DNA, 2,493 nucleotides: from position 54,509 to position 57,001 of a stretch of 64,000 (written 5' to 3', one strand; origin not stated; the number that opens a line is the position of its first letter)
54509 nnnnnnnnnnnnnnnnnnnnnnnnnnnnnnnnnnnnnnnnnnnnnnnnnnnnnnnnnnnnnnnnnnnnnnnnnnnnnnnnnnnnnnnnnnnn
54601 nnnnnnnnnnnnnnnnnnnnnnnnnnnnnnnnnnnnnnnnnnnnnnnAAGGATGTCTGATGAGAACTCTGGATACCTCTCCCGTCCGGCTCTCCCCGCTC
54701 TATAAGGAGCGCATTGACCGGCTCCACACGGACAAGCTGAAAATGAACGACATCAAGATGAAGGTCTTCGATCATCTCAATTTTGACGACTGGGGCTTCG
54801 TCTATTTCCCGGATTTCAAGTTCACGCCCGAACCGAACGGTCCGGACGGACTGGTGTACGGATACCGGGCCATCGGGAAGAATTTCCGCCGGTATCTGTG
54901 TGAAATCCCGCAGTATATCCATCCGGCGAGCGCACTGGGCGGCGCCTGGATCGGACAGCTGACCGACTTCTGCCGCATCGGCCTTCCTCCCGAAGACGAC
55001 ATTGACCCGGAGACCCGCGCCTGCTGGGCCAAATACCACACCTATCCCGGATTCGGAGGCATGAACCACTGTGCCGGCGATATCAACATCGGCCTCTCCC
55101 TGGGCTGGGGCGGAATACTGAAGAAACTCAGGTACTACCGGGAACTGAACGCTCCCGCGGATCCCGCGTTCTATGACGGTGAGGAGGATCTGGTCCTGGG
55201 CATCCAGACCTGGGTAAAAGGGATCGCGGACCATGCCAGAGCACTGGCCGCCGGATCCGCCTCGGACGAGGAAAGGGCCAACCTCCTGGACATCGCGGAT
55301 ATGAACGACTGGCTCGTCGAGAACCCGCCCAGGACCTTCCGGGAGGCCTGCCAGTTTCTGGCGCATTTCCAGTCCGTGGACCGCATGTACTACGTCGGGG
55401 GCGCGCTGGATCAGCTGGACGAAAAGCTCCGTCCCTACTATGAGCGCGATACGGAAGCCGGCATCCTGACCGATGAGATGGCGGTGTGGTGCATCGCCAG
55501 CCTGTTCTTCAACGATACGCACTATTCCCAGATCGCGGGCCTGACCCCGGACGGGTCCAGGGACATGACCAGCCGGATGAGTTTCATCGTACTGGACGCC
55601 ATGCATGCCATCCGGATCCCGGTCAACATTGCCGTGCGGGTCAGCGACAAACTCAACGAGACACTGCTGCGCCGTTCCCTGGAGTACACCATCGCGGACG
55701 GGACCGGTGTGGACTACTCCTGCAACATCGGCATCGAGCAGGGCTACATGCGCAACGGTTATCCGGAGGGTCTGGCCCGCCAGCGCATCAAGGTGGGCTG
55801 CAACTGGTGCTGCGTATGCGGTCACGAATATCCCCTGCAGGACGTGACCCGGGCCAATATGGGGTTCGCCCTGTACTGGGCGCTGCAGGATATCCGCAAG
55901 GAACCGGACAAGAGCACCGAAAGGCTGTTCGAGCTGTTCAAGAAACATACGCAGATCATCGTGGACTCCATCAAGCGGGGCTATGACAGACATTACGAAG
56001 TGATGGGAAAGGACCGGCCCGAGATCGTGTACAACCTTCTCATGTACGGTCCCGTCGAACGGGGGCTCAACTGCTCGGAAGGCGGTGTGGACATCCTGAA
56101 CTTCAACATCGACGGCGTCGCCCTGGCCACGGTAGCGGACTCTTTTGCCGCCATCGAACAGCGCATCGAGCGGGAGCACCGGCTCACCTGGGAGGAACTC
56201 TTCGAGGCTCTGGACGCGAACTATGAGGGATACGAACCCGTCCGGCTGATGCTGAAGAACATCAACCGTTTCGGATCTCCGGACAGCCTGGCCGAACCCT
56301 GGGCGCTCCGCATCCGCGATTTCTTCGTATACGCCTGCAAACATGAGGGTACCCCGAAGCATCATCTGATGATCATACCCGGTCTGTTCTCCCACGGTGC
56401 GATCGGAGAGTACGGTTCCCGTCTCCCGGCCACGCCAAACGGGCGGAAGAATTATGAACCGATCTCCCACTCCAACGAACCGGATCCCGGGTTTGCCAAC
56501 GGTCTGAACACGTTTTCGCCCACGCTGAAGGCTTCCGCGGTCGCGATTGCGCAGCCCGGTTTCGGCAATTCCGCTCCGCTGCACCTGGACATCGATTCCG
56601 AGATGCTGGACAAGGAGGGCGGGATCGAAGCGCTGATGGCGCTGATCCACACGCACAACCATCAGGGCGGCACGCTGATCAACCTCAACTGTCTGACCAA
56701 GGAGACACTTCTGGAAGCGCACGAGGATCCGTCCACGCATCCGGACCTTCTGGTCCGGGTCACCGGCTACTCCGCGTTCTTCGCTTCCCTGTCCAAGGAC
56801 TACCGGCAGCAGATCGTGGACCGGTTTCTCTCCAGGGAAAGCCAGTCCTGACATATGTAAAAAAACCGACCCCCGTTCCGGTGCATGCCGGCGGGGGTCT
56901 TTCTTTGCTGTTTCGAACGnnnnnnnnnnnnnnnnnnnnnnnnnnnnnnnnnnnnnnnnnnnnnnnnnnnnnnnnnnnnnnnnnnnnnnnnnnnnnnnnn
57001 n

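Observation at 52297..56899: Compact PHP-hydrolase / activase / short glycyl-radical-enzyme operon of unassigned chemistry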

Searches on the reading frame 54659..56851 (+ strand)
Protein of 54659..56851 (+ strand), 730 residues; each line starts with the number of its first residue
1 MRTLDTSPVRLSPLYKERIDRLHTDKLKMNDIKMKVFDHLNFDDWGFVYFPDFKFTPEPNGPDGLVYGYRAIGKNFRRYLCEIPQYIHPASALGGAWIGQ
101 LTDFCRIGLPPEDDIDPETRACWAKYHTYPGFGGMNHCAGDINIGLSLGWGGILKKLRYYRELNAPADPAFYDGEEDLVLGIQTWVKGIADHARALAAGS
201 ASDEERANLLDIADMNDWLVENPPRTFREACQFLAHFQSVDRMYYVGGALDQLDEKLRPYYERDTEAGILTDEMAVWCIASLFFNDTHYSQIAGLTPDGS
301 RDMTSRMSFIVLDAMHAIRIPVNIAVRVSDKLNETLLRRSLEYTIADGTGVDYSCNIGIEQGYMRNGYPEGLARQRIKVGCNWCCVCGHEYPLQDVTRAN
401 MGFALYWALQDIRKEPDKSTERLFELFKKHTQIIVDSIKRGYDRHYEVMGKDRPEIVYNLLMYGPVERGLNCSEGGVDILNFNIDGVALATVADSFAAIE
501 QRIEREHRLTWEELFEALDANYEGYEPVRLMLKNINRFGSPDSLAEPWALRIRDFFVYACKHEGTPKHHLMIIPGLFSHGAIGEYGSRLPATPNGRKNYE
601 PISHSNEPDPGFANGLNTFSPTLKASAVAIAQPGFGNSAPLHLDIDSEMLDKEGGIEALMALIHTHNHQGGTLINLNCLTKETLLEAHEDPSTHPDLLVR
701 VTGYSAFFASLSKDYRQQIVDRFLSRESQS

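Call 7: search_protein_families(library=pfam, proteins=[window:54659-56851:+])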
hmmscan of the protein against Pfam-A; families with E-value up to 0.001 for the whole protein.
window:54659-56851:+ (730 aa): 2 families
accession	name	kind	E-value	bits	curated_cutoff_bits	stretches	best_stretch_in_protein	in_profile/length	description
PF02901.20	PFL-like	-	8.8e-68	229.9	24.3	1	116-566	135-628/647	Pyruvate formate lyase-like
PF01228.26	Gly_radical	-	1.2e-12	48.8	22.2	1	639-708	35-105/106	Glycine radical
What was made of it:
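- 54659..56851 (+): Compact PFL-like glycyl radical enzyme, 730 aa, of the uncharacterised 'C-N-W' clade. PF02901 and PF01228 hits (call 7).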

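Call 8: search_protein_families(library=ncbifam, proteins=[window:54659-56851:+])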
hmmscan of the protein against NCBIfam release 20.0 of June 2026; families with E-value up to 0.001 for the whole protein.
window:54659-56851:+ (730 aa): 12 families
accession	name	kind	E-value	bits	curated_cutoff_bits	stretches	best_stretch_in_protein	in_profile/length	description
TIGR01774.1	PFL2-3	subfamily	7.4e-50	170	678.2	1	170-723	196-782/786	formate C-acetyltransferase/glycerol dehydratase family glycyl radical enzyme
NF048011.1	SfplDhtHpsGDes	equivalog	4.6e-47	160.8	1000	2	474-722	572-816/821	(2S)-3-sulfopropanediol dehydratase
NF043068.1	glycl_HYPD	equivalog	7.3e-45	153.3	1100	2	291-722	339-779/784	trans-4-hydroxy-L-proline dehydratase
TIGR04394.1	choline_CutC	equivalog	7.2e-42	143.9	1050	2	383-723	444-784/789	choline trimethylamine-lyase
NF007437.0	PRK09983.1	equivalog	4.1e-37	127.7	1109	1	137-722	156-760/765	formate C-acetyltransferase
NF048009.1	SfplDhtHpfGKleb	equivalog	5.5e-33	114.1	1000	2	292-722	368-819/824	(2S)-3-sulfopropanediol dehydratase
NF033715.1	glycyl_HPDL_Lrg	equivalog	5e-27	94.1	1150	3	171-276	271-378/901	4-hydroxyphenylacetate decarboxylase large subunit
NF033718.1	indole_decarb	equivalog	6.4e-24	84.2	1100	2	181-281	266-367/868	indoleacetate decarboxylase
NF038360.1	rad_fix_GrcA3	exception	1.7e-13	50.5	158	1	655-723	5-73/78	autonomous glycyl radical cofactor GrcA3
TIGR01255.1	pyr_form_ly_1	equivalog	6.6e-10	38.1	994.2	1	585-724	597-740/744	formate C-acetyltransferase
TIGR04365.1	spare_glycyl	equivalog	3e-09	37.2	170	1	666-725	64-123/126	autonomous glycyl radical cofactor GrcA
NF008341.1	PRK11127.1-1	equivalog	4e-09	36.4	145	1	666-723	18-75/80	autonomous glycyl radical cofactor GrcA2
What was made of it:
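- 54659..56851 (+): All NCBIfam equivalog models score far below their cut-offs (call 8).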

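Call 9: find_homologous_proteins(query=window:54659-56851:+, max_evalue=1e-10)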
Query window:54659-56851:+ (730 aa): 902 proteins with E <= 1e-10 among 8000 candidates; the best 120 are listed.
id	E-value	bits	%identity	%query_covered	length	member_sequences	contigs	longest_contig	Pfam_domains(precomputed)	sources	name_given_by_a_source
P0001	0.0e+0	1731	99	100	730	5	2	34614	PF02901.21,PF01228.27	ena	-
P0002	0.0e+0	1503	85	99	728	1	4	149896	PF02901.21,PF01228.27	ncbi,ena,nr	ncbi:MAG: pyruvate-formate lyase [Clostridia bacterium]|nr:pyruvate-formate lyase [Clostridia bacter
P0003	0.0e+0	1447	83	99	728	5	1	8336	PF02901.21,PF01228.27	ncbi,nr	ncbi:MAG: pyruvate-formate lyase [Clostridia bacterium]|nr:pyruvate-formate lyase [Clostridia bacter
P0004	0.0e+0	1365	76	99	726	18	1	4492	PF02901.21,PF01228.27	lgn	-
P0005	0.0e+0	1336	75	99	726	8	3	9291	PF02901.21,PF01228.27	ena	-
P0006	0.0e+0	1224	71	99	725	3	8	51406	PF02901.21,PF01228.27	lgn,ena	-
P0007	0.0e+0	1222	70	99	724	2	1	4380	PF02901.21,PF01228.27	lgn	-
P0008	0.0e+0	1218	70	99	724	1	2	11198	PF02901.21,PF01228.27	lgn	-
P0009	0.0e+0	1210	70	99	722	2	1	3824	PF02901.21,PF01228.27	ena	-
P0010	0.0e+0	1207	70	100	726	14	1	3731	PF02901.21,PF01228.27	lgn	-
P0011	0.0e+0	1206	69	99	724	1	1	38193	PF02901.21,PF01228.27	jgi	-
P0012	0.0e+0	1203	69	99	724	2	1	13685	PF02901.21,PF01228.27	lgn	-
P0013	0.0e+0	1199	68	99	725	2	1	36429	PF02901.21,PF01228.27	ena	-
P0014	0.0e+0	1199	70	99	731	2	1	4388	PF02901.21,PF01228.27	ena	-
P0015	0.0e+0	1198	71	99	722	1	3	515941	PF02901.21,PF01228.27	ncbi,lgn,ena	-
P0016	0.0e+0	1198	69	99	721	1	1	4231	PF02901.21,PF01228.27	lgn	-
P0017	0.0e+0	1198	69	99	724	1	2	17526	PF02901.21,PF01228.27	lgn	-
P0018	0.0e+0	1197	69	99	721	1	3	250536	PF02901.21,PF01228.27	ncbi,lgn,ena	-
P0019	0.0e+0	1195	70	99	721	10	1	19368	PF02901.21,PF01228.27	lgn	-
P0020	0.0e+0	1194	69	99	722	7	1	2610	PF02901.21,PF01228.27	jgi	-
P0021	0.0e+0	1192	69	100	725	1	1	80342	PF02901.21,PF01228.27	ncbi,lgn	ncbi:MAG: pyruvate formate lyase family protein [Anaerocolumna sp.]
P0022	0.0e+0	1190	68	99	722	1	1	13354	PF02901.21,PF01228.27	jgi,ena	-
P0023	0.0e+0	1188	68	99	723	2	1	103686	PF02901.21,PF01228.27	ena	-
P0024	0.0e+0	1188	70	99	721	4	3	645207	PF02901.21,PF01228.27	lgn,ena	-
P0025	0.0e+0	1185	70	99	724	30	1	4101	PF02901.21,PF01228.27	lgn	-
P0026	0.0e+0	1181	69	99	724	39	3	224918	PF02901.21,PF01228.27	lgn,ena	-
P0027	0.0e+0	1177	69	99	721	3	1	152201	PF02901.21,PF01228.27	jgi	jgi:formate C-acetyltransferase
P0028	0.0e+0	1176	68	99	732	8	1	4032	PF02901.21,PF01228.27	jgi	jgi:pyruvate-formate lyase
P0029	0.0e+0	1176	68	99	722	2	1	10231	PF02901.21,PF01228.27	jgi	-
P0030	0.0e+0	1175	68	99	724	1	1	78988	PF02901.21,PF01228.27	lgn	-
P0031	0.0e+0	1175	68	99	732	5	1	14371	PF02901.21,PF01228.27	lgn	-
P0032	0.0e+0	1173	68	99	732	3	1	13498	PF02901.21,PF01228.27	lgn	-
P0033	0.0e+0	1172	68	99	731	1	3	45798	PF02901.21,PF01228.27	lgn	-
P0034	0.0e+0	1168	68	99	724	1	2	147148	PF02901.21,PF01228.27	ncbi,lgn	-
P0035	0.0e+0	1164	69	99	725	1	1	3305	PF02901.21,PF01228.27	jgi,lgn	jgi:Pyruvate-formate lyase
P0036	0.0e+0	1164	69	99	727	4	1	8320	PF02901.21,PF01228.27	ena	-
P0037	0.0e+0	1161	68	99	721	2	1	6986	PF02901.21,PF01228.27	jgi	jgi:formate C-acetyltransferase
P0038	0.0e+0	1161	67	98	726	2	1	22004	PF02901.21,PF01228.27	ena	-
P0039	0.0e+0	1151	66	99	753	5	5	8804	PF02901.21,PF01228.27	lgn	-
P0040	0.0e+0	1151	67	99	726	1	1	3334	PF02901.21,PF01228.27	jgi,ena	-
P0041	0.0e+0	1150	68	99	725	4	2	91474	PF02901.21,PF01228.27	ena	-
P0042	0.0e+0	1146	66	99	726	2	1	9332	PF02901.21,PF01228.27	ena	-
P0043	0.0e+0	1142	66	99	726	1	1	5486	PF02901.21,PF01228.27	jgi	jgi:pyruvate-formate lyase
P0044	0.0e+0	1141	69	95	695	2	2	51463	PF02901.21,PF01228.27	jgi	jgi:formate C-acetyltransferase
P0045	0.0e+0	1133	66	98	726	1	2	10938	PF02901.21,PF01228.27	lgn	-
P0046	0.0e+0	1131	66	99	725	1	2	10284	PF02901.21,PF01228.27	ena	-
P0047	0.0e+0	1130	67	99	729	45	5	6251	PF02901.21,PF01228.27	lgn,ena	-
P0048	0.0e+0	1125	65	99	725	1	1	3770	PF02901.21,PF01228.27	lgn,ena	-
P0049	0.0e+0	1121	66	99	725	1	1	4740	PF02901.21,PF01228.27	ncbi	-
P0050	0.0e+0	1118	66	99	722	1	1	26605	PF02901.21,PF01228.27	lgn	-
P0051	0.0e+0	1117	67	99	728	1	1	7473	PF02901.21,PF01228.27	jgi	jgi:pyruvate-formate lyase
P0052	0.0e+0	1113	65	100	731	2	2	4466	PF02901.21,PF01228.27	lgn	-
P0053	0.0e+0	1109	66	97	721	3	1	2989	PF02901.21,PF01228.27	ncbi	-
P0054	0.0e+0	1108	64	99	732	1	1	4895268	PF02901.21,PF01228.27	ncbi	-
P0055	0.0e+0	1107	66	99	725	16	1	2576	PF02901.21,PF01228.27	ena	-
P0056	0.0e+0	1105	65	100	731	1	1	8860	PF02901.21,PF01228.27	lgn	-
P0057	0.0e+0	1105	65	100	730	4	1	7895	PF02901.21,PF01228.27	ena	-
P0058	0.0e+0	1104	65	99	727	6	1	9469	PF02901.21,PF01228.27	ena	-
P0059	0.0e+0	1101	65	99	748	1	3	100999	PF02901.21,PF01228.27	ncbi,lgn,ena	-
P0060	0.0e+0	1101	65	100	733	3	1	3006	PF02901.21,PF01228.27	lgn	-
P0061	0.0e+0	1101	65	99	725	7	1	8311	PF02901.21,PF01228.27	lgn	-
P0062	0.0e+0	1100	65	100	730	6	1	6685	PF02901.21,PF01228.27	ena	-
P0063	0.0e+0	1099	66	99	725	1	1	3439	PF02901.21,PF01228.27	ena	-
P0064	0.0e+0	1097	62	99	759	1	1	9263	PF02901.21,PF01228.27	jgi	-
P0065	0.0e+0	1095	64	100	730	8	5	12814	PF02901.21,PF01228.27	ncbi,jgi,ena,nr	ncbi:MAG: pyruvate-formate lyase [Ruminococcaceae bacterium]|nr:pyruvate-formate lyase [Oscillospira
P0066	0.0e+0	1095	65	100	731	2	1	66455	PF02901.21,PF01228.27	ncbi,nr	ncbi:MAG: pyruvate-formate lyase [Clostridia bacterium]|nr:pyruvate-formate lyase [Clostridia bacter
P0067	0.0e+0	1095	64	99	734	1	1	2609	PF02901.21,PF01228.27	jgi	jgi:pyruvate-formate lyase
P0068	0.0e+0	1093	65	99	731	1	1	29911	PF02901.21,PF01228.27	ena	-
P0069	0.0e+0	1093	66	99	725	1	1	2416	PF02901.21,PF01228.27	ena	-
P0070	0.0e+0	1089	65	97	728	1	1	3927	PF02901.21,PF01228.27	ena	-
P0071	0.0e+0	1089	65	100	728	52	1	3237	PF02901.21,PF01228.27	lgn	-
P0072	0.0e+0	1088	66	98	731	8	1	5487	PF02901.21,PF01228.27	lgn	-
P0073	0.0e+0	1088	64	100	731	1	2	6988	PF02901.21,PF01228.27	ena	-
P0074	0.0e+0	1088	65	97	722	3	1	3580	PF02901.21,PF01228.27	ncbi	-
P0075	0.0e+0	1086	64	100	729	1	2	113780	PF02901.21,PF01228.27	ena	-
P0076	0.0e+0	1085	64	99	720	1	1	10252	PF02901.21,PF01228.27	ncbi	-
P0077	0.0e+0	1084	65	99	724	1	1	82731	PF02901.21,PF01228.27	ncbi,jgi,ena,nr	ncbi:MAG: pyruvate-formate lyase [Oscillospiraceae bacterium]|nr:pyruvate-formate lyase [Oscillospir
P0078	0.0e+0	1084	64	100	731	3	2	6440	PF02901.21,PF01228.27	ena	-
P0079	0.0e+0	1084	65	99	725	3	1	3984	PF02901.21,PF01228.27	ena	-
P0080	0.0e+0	1083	63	99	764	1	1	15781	PF02901.21,PF01228.27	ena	-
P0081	0.0e+0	1083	64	99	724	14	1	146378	PF02901.21,PF01228.27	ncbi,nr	ncbi:MAG: pyruvate-formate lyase [Clostridia bacterium]|nr:pyruvate-formate lyase [Clostridia bacter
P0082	0.0e+0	1082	65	98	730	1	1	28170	PF02901.21,PF01228.27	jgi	jgi:pyruvate-formate lyase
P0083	0.0e+0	1082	64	97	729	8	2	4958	PF02901.21,PF01228.27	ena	-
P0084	0.0e+0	1082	64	100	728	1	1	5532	PF02901.21,PF01228.27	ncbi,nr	ncbi:MAG: pyruvate-formate lyase [Oscillospiraceae bacterium]|nr:pyruvate-formate lyase [Oscillospir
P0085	0.0e+0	1081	64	99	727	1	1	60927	PF02901.21,PF01228.27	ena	-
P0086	0.0e+0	1081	65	100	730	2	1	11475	PF02901.21,PF01228.27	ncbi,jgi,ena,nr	ncbi:MAG: pyruvate-formate lyase [Oscillospiraceae bacterium]|nr:pyruvate-formate lyase [Oscillospir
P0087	0.0e+0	1080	65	97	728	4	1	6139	PF02901.21,PF01228.27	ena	-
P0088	0.0e+0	1080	64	100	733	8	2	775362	PF02901.21,PF01228.27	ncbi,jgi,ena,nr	ncbi:MAG: pyruvate-formate lyase [Oscillospiraceae bacterium]|nr:pyruvate-formate lyase [Oscillospir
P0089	0.0e+0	1078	64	99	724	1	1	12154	PF02901.21,PF01228.27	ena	-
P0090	0.0e+0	1077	64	97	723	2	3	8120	PF02901.21,PF01228.27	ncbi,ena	-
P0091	0.0e+0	1076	65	98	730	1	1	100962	PF02901.21,PF01228.27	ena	-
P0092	0.0e+0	1076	64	98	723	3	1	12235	PF02901.21,PF01228.27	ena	-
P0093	0.0e+0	1076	63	99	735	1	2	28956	PF02901.21,PF01228.27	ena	-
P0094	0.0e+0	1074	65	99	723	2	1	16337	PF02901.21,PF01228.27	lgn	-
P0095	0.0e+0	1071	63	99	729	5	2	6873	PF02901.21,PF01228.27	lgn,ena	-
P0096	0.0e+0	1071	64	97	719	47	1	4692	PF02901.21,PF01228.27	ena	-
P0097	0.0e+0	1071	64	99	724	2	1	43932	PF02901.21,PF01228.27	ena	-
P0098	0.0e+0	1069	63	97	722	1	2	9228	PF02901.21,PF01228.27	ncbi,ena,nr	ncbi:MAG: pyruvate-formate lyase [Clostridia bacterium]|nr:pyruvate-formate lyase [Clostridia bacter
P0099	0.0e+0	1067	64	97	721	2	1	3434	PF02901.21,PF01228.27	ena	-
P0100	0.0e+0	1067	64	99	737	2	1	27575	PF02901.21,PF01228.27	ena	-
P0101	0.0e+0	1066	64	99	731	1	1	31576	PF02901.21,PF01228.27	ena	-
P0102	0.0e+0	1066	65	99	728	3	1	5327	PF02901.21,PF01228.27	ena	-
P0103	0.0e+0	1065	63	97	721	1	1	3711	PF02901.21,PF01228.27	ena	-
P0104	0.0e+0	1065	63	98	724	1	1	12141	PF02901.21,PF01228.27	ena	-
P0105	0.0e+0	1064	64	97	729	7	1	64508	PF02901.21,PF01228.27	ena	-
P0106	0.0e+0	1064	64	97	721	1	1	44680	PF02901.21,PF01228.27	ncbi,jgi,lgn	ncbi:MAG: pyruvate formate lyase family protein [Christensenellales bacterium]|jgi:pyruvate-formate 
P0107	0.0e+0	1062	63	97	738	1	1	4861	PF02901.21,PF01228.27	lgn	-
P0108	0.0e+0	1062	63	99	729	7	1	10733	PF02901.21,PF01228.27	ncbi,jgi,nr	ncbi:MAG: pyruvate-formate lyase [Oscillospiraceae bacterium]|jgi:formate C-acetyltransferase|nr:pyr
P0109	0.0e+0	1061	63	97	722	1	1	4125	PF02901.21,PF01228.27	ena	-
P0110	0.0e+0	1055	63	97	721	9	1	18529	PF02901.21,PF01228.27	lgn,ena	-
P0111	0.0e+0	1055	64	99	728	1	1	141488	PF02901.21,PF01228.27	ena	-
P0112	0.0e+0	1053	62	99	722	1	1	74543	PF02901.21,PF01228.27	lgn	-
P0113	0.0e+0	1052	61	99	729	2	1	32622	PF02901.21,PF01228.27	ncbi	-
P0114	0.0e+0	1049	63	99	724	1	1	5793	PF02901.21,PF01228.27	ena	-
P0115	0.0e+0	1048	62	99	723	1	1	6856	PF02901.21,PF01228.27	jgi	jgi:formate C-acetyltransferase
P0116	0.0e+0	1047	63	99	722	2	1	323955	PF02901.21,PF01228.27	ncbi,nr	ncbi:MAG: pyruvate-formate lyase [Herbinix sp.]|nr:pyruvate-formate lyase [Herbinix sp.]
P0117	0.0e+0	1047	63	99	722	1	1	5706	PF02901.21,PF01228.27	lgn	-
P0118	0.0e+0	1046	63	98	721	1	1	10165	PF02901.21,PF01228.27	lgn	-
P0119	0.0e+0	1042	62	97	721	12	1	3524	PF02901.21,PF01228.27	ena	-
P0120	0.0e+0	1042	62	99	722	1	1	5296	PF02901.21,PF01228.27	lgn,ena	-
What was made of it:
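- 54659..56851 (+): 902 homologues were found (call 9).
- Checked: At 730 aa this protein is still shorter than the characterised GREs in that list, and the 720-735-aa length is conserved across the family (call 9).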

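Call 12: find_related_loci(query=A1, collection=genome_contigs, flank=8000)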
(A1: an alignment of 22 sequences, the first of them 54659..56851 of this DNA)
Query A1 (730 aa) in genome_contigs; peptide patterns used: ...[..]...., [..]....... (x = any residue, [..] = any of these).
182 stretches matched a pattern; 140 encode a relative of the query (tblastn E <= 1e-3); the best 80 are kept; 80 distinct loci.
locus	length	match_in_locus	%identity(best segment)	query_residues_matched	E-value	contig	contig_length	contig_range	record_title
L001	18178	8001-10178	85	1-726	0e+0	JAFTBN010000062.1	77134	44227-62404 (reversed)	MAG: Clostridia bacterium isolate RGIG3668 Goat_Rumen.Co__c2099223, whole genome shotgun sequence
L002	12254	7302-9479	83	1-726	0e+0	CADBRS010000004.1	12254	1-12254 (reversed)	MAG: uncultured Ruminococcus sp. isolate RUG14240 genome assembly, contig: RUG14240_asm_4, whole genome shotgun sequence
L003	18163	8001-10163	80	4-724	0e+0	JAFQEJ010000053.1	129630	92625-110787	MAG: Clostridia bacterium isolate RGIG1743 Goat_Cecum-3__c907215, whole genome shotgun sequence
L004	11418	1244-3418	70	4-728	0e+0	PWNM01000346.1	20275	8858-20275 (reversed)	MAG: Candidatus Hydrogenedentota bacterium isolate CSSed10_315 CS-Sed10-C4785, whole genome shotgun sequence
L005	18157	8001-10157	70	4-725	0e+0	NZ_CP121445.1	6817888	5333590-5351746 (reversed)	Anaerocolumna sp. AGMB13025 chromosome, complete genome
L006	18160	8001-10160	68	4-725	0e+0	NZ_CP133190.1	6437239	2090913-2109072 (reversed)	Anaerocolumna sp. MB42-C2 chromosome, complete genome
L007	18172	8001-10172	69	4-730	0e+0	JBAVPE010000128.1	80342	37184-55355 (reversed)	MAG: Anaerocolumna sp. isolate MFD02586_ilm_asm_bin5 k127_287895, whole genome shotgun sequence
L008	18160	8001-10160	71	4-725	0e+0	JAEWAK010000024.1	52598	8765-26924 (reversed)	MAG: Bacillota bacterium isolate OH_PBB_206 k127_1442672, whole genome shotgun sequence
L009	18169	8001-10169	69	4-728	0e+0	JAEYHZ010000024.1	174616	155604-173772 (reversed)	MAG: Bacillota bacterium isolate OH_HFB_338 k127_181609, whole genome shotgun sequence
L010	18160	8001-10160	69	4-725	0e+0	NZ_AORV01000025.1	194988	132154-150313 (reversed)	Ruminiclostridium cellobioparum subsp. termitidis CT1112 Ct_contig00028, whole genome shotgun sequence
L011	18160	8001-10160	69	4-725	0e+0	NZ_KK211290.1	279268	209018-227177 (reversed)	Ruminiclostridium cellobioparum DSM 1351 = ATCC 15832 T344DRAFT_scaffold00005.5, whole genome shotgun sequence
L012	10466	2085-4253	68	4-728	0e+0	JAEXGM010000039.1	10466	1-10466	MAG: Bacillota bacterium isolate OH_HBB_66 k127_455769, whole genome shotgun sequence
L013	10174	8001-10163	70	4-726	0e+0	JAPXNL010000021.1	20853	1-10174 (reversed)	MAG: Clostridia bacterium isolate binned_ad_5.94 NODE_2494_length_20853_cov_1.478674, whole genome shotgun sequence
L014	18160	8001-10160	69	4-725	0e+0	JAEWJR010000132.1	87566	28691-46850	MAG: Bacillota bacterium isolate OH_PBrB_156 k127_849609, whole genome shotgun sequence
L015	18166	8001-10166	69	3-726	0e+0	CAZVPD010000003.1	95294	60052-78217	MAG TPA_asm: uncultured Lachnospiraceae bacterium isolate SRP192927_co1_887 genome assembly, contig: NODE_184_length_952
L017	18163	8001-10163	70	4-726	0e+0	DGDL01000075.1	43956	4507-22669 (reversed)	MAG TPA_asm: Clostridiales bacterium UBA3953 UBA3953_contig_6707, whole genome shotgun sequence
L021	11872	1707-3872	68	4-726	0e+0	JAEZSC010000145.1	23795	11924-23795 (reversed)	MAG: Bacillota bacterium isolate OH_PDB_213 k127_1136546, whole genome shotgun sequence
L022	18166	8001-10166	67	4-726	0e+0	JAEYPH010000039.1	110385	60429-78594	MAG: Bacillota bacterium isolate OH_CBB_189 k127_1215254, whole genome shotgun sequence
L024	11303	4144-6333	64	1-728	0e+0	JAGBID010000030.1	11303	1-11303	MAG: Clostridia bacterium isolate RGIG9140 Water_deer_Rectum.Co__c142249, whole genome shotgun sequence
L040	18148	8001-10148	60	9-725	0e+0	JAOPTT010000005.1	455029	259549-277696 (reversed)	MAG: Spirochaetaceae bacterium isolate tPB_Spir1 H3element_contig_245, whole genome shotgun sequence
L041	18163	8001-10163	59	4-725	0e+0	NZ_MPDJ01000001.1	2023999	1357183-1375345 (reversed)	Eisenbergiella tayi strain DSM 26961 scaffold1, whole genome shotgun sequence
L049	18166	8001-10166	58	3-725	0e+0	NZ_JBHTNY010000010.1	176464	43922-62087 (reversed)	Robinsoniella peoriensis strain CCUG 48729 GCM70027253_99, whole genome shotgun sequence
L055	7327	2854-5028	58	1-729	0e+0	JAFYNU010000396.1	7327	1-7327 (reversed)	MAG: Clostridia bacterium isolate RGIG7259 Water_buffalos_Cecum-4__c633149, whole genome shotgun sequence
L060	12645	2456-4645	57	4-725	0e+0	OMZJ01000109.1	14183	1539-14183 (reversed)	uncultured Lachnospiraceae bacterium isolate hRUG856 genome assembly, contig: NODE_5918_length_14183_cov_14.9186, whole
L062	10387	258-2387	54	15-725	0e+0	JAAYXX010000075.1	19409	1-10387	MAG: Chloroflexota bacterium isolate AS06rmzACSIP_190 75334_AS06, whole genome shotgun sequence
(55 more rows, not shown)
